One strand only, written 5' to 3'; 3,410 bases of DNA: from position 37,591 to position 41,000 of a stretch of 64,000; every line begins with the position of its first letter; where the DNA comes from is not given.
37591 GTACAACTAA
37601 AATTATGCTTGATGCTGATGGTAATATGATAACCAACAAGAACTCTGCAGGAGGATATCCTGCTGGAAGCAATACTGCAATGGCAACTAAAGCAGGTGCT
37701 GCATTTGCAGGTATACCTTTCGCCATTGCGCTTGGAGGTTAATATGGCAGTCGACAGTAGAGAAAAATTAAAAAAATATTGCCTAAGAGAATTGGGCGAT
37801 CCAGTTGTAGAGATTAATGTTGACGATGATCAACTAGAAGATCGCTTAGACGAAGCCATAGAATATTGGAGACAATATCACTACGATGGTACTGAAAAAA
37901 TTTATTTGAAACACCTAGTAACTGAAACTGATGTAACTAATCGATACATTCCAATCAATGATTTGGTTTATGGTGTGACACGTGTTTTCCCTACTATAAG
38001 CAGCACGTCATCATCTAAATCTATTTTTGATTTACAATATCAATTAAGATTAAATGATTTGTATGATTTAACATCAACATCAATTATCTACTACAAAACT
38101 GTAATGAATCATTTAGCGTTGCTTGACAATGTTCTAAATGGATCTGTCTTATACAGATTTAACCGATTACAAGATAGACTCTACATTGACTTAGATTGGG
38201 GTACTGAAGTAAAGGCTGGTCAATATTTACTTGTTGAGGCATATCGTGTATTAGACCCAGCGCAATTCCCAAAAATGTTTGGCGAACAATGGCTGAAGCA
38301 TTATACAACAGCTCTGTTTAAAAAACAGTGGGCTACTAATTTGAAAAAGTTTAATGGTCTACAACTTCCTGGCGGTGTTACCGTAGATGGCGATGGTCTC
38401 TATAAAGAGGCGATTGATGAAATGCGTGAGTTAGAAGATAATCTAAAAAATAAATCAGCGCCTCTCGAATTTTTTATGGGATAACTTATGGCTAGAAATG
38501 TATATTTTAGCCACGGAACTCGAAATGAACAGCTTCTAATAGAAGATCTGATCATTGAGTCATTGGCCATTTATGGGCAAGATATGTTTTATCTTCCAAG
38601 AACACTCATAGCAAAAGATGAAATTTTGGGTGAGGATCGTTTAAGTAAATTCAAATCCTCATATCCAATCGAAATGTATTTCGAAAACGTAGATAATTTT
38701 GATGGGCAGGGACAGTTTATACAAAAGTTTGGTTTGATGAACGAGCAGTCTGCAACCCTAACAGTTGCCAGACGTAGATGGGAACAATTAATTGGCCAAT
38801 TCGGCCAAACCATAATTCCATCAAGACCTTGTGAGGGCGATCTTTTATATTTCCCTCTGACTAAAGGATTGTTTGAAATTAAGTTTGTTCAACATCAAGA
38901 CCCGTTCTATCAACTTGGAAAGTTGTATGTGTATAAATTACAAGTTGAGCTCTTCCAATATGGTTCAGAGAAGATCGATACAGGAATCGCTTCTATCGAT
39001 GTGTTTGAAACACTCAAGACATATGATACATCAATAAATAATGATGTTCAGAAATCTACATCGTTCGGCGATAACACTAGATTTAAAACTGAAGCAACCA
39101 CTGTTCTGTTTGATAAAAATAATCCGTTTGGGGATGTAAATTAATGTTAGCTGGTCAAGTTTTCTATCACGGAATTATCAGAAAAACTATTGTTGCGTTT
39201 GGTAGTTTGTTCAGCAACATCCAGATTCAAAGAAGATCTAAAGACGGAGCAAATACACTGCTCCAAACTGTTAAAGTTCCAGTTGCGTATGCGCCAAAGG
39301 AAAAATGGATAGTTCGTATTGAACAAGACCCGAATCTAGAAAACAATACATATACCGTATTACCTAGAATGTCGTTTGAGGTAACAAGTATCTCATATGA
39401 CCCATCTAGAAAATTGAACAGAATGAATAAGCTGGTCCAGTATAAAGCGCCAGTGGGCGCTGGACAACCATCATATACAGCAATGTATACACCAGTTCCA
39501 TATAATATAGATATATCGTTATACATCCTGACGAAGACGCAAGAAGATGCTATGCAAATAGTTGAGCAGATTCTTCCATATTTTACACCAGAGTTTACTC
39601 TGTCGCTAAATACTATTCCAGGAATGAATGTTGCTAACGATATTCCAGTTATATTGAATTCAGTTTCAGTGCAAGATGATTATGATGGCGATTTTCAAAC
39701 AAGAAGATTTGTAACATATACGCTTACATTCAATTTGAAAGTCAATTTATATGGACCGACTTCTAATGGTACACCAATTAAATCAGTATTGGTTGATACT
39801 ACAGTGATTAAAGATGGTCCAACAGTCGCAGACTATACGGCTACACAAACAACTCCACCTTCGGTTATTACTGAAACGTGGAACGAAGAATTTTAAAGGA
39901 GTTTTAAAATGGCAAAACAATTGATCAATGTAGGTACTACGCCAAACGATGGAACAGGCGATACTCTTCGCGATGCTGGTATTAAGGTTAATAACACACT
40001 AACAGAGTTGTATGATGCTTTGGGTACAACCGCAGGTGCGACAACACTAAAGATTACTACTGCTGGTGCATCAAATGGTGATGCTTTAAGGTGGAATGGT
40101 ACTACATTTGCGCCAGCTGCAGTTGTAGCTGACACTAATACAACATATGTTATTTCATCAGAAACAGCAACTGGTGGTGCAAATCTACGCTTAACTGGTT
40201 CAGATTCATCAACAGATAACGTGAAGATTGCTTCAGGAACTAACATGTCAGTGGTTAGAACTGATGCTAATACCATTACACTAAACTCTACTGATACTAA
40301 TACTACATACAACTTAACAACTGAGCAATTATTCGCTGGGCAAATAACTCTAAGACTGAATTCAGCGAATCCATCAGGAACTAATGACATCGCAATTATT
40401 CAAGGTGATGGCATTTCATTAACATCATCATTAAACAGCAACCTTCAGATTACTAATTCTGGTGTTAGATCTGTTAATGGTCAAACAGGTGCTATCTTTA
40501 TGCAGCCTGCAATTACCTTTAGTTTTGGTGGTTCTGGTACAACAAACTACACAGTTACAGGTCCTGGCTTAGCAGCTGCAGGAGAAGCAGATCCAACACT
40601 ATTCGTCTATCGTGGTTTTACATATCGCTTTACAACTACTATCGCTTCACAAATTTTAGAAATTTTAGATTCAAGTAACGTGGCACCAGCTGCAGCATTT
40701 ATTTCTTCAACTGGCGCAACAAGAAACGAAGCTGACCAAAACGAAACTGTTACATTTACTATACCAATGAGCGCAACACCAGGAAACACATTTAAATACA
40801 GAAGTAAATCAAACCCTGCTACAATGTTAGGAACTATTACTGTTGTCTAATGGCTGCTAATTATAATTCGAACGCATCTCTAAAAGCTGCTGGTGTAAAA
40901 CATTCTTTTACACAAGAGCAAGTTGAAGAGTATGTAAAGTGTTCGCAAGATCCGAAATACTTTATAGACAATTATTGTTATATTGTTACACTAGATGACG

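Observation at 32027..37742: Fibre operon with three tandem paralogues sharing an N-terminal attachment motif but different distal parts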

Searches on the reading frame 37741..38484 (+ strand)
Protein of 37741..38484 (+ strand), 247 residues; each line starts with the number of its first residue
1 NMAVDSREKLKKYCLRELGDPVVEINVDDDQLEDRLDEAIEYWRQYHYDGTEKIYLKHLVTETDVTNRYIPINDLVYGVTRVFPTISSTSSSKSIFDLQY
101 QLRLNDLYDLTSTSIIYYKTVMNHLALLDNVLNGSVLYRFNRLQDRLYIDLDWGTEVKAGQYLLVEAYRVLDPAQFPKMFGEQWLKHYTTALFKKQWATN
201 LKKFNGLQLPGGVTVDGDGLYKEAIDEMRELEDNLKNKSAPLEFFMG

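Call 3: search_protein_families(library=pfam, proteins=[window:37741-38484:+], max_evalue=0.01)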
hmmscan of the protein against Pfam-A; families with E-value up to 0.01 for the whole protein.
window:37741-38484:+ (247 aa): 1 family
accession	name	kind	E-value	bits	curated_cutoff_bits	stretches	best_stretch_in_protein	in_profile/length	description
PF17085.10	UCMA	-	5.6e-05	23.6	27.6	1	28-56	104-132/134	Unique cartilage matrix associated protein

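Call 4: search_protein_families(library=phrogs, proteins=[window:37741-38484:+], max_evalue=0.001)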
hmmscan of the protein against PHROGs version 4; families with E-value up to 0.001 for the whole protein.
window:37741-38484:+ (247 aa): 1 family
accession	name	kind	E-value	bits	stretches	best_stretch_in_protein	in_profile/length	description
phrog_211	-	connector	4.4e-39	135.5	1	4-240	724-964/976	head-tail adaptor Ad2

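Call 38: find_related_loci(query=window:37741-38481:+, collection=viral_contigs, flank=10000)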
Query window:37741-38481:+ (247 aa) in viral_contigs; peptide patterns used: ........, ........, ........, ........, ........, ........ (x = any residue, [..] = any of these).
600 stretches matched a pattern (row limit reached: there are more); 600 encode a relative of the query (tblastn E <= 1e-3); the best 80 are kept; 80 distinct loci.
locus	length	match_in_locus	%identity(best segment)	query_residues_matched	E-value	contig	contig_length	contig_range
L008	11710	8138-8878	73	1-247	1e-126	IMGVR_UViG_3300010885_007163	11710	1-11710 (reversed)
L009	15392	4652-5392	72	1-247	1e-124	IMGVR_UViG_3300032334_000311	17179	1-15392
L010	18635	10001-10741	71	1-247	8e-124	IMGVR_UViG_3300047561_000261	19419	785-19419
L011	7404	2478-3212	70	3-247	8e-120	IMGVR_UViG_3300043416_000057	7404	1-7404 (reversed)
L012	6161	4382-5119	67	1-247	6e-116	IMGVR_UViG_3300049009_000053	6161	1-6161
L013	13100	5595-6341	66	1-247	4e-116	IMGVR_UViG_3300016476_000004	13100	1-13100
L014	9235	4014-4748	65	2-247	7e-112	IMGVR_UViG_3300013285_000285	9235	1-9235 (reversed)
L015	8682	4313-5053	56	3-247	2e-95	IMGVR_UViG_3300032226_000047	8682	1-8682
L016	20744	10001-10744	55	3-247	2e-92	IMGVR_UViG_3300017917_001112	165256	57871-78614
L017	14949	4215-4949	52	3-247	7e-89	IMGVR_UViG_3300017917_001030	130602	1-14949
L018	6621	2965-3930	47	1-247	3e-88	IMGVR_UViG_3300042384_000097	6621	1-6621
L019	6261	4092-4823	51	4-247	3e-86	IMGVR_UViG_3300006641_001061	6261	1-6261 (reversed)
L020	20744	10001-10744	50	1-247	5e-86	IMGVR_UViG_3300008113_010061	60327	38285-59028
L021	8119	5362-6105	50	1-247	5e-86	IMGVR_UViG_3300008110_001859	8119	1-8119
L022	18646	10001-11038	69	1-247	3e-84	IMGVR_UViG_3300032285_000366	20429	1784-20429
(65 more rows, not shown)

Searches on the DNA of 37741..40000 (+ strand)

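Call 7: search_dna_similar(query=window:37741-40000:+, collection=phages, mode=distant, max_rows=20)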
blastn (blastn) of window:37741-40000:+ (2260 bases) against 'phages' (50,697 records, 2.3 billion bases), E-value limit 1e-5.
Records with a match: 409; places in all: 409; records where one place covers at least 80% of the query: 0.
Best place of each record, by identity: 80-90% 358; 60-80% 51.
By first word of the organism name: Escherichia 217; Synechococcus 86; Shigella 38; Enterobacteria 26; Yersinia 10; Tequatrovirus 9; Salmonella 5; Methylophilales 4; Citrobacter 4; Pelagibacter 3; and 5 more.
By host as written in the record: - 121; Escherichia coli 95; Escherichia coli B 20; Shigella sp. 10; Escherichia coli O157:H7 9; Escherichia coli K-12 9; Escherichia coli MG1655 K-12 6; Escherichia coli str. K-12 substr. MG1655 6; and 82 more.
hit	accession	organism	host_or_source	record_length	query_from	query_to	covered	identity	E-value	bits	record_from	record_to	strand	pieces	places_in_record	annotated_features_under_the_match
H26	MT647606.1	Pelagibacter phage Mosig EXVC030M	Candidatus Pelagibacter ubique HTCC1062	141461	19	1205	13%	76.2%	2e-14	221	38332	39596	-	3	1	putative neck protein (x2)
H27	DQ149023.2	Synechococcus phage syn9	-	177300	1425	1955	10%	74.2%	2e-7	127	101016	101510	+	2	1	tail sheath stabilizer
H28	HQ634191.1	Cyanophage Syn10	Synechococcus sp. WH8017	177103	1425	1955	10%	74.2%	2e-7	127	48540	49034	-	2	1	tail sheath stabilizer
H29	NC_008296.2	Synechococcus phage syn9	Synechococcus sp. WH 8012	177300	1425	1955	10%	74.2%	2e-7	127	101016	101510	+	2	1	15: tail sheath stabilizer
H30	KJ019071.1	Synechococcus phage ACG-2014g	-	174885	1744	1955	9%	68.4%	2e-7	65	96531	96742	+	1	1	proximal tail sheath protein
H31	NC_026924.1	Synechococcus phage ACG-2014g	-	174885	1744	1955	9%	68.4%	2e-7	65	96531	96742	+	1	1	tail sheath stabilizer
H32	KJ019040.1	Synechococcus phage ACG-2014b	-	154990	1800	1955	7%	71.1%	7e-7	64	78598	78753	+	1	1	proximal tail sheath protein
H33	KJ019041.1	Synechococcus phage ACG-2014b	-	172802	1800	1955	7%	71.1%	7e-7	64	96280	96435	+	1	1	proximal tail sheath protein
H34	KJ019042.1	Synechococcus phage ACG-2014b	-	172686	1800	1955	7%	71.1%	7e-7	64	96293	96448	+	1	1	proximal tail sheath protein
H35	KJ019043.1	Synechococcus phage ACG-2014b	-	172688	1800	1955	7%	71.1%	7e-7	64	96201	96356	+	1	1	proximal tail sheath protein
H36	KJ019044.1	Synechococcus phage ACG-2014b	-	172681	1800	1955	7%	71.1%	7e-7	64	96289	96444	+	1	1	proximal tail sheath protein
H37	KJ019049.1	Synechococcus phage ACG-2014b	-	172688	1800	1955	7%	71.1%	7e-7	64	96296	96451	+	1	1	proximal tail sheath protein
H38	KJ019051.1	Synechococcus phage ACG-2014b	-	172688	1800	1955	7%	71.1%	7e-7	64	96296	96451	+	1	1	proximal tail sheath protein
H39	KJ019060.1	Synechococcus phage ACG-2014b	-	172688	1800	1955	7%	71.1%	7e-7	64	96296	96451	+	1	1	proximal tail sheath protein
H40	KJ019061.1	Synechococcus phage ACG-2014b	-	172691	1800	1955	7%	71.1%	7e-7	64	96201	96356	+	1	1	proximal tail sheath protein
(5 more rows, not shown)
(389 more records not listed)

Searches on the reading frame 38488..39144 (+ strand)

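Call 3: search_protein_families(library=pfam, proteins=[window:38488-39144:+], max_evalue=0.01)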
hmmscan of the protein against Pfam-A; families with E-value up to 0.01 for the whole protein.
window:38488-39144:+ (218 aa): 1 family
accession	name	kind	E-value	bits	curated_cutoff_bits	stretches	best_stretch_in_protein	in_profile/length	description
PF11649.13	T4_neck-protein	-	9.7e-32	110.8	25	1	7-180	34-203/278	Virus neck protein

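Call 4: search_protein_families(library=phrogs, proteins=[window:38488-39144:+], max_evalue=0.001)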
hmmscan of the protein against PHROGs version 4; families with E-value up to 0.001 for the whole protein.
window:38488-39144:+ (218 aa): 3 families
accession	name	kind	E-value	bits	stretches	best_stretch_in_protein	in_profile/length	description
phrog_460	-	connector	1.1e-74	252.5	1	1-191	14-206/385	head closure Hc2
phrog_679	-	connector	5.1e-58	197.7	1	1-205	12-217/251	head closure Hc2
phrog_27011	-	connector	3.8e-20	73.5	1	6-160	5-154/279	head closure Hc2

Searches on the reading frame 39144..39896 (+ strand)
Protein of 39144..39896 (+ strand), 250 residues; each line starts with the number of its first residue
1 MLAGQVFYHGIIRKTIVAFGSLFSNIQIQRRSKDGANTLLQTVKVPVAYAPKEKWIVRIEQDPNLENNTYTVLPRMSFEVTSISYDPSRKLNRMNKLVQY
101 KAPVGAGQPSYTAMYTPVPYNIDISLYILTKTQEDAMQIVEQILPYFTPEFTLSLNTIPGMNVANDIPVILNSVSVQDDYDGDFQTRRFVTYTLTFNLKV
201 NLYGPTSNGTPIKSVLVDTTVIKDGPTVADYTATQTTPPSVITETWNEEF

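Call 3: search_protein_families(library=pfam, proteins=[window:39144-39896:+], max_evalue=0.01)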
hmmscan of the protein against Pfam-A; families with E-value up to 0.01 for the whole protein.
window:39144-39896:+ (250 aa): 1 family
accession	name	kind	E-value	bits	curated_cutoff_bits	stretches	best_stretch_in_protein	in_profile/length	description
PF16724.11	T4-gp15_tss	-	4e-74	249.3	25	1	7-248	2-235/245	T4-like virus Myoviridae tail sheath stabiliser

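Call 4: search_protein_families(library=phrogs, proteins=[window:39144-39896:+], max_evalue=0.001)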
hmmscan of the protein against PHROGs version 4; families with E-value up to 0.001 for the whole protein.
window:39144-39896:+ (250 aa): 3 families
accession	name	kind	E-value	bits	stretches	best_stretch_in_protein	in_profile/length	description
phrog_227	-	tail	3.4e-79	267.1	1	4-234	3-230/278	tail sheath stabilizer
phrog_22065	-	tail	8.5e-13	49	1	7-206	4-201/456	tail sheath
phrog_11196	-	tail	8.7e-12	45.8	1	5-159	4-163/441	tail sheath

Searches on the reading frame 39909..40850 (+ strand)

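Call 3: search_protein_families(library=pfam, proteins=[window:39909-40850:+], max_evalue=0.01)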
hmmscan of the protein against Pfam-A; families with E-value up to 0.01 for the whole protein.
window:39909-40850:+ (313 aa): 1 family
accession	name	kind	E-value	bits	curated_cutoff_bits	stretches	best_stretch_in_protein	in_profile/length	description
PF07880.17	T4_gp9_10_N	-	6.7e-06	26.7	25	1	3-129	1-130/175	Bacteriophage T4 gp9/10-like protein, N-terminal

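Call 4: search_protein_families(library=phrogs, proteins=[window:39909-40850:+], max_evalue=0.001)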
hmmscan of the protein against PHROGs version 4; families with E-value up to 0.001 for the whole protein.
window:39909-40850:+ (313 aa): 4 families
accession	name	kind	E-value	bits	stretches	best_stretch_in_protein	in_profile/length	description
phrog_677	-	tail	1.1e-39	138.1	2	1-77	1-74/412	baseplate wedge tail fiber protein connector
phrog_958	-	tail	1.5e-07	31.2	1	3-40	2-39/606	baseplate wedge subunit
phrog_8859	-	unknown function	1.2e-05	25.4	1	1-123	1-109/400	-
phrog_967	-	tail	2.9e-05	24.3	1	2-39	234-271/519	baseplate wedge tail fiber protein connector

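Call 46: search_protein_families(library=ncbifam, proteins=[window:39909-40850:+], max_evalue=0.01)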
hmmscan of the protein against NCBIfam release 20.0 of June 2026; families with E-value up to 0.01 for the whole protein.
window:39909-40850:+ (313 aa): 0 families
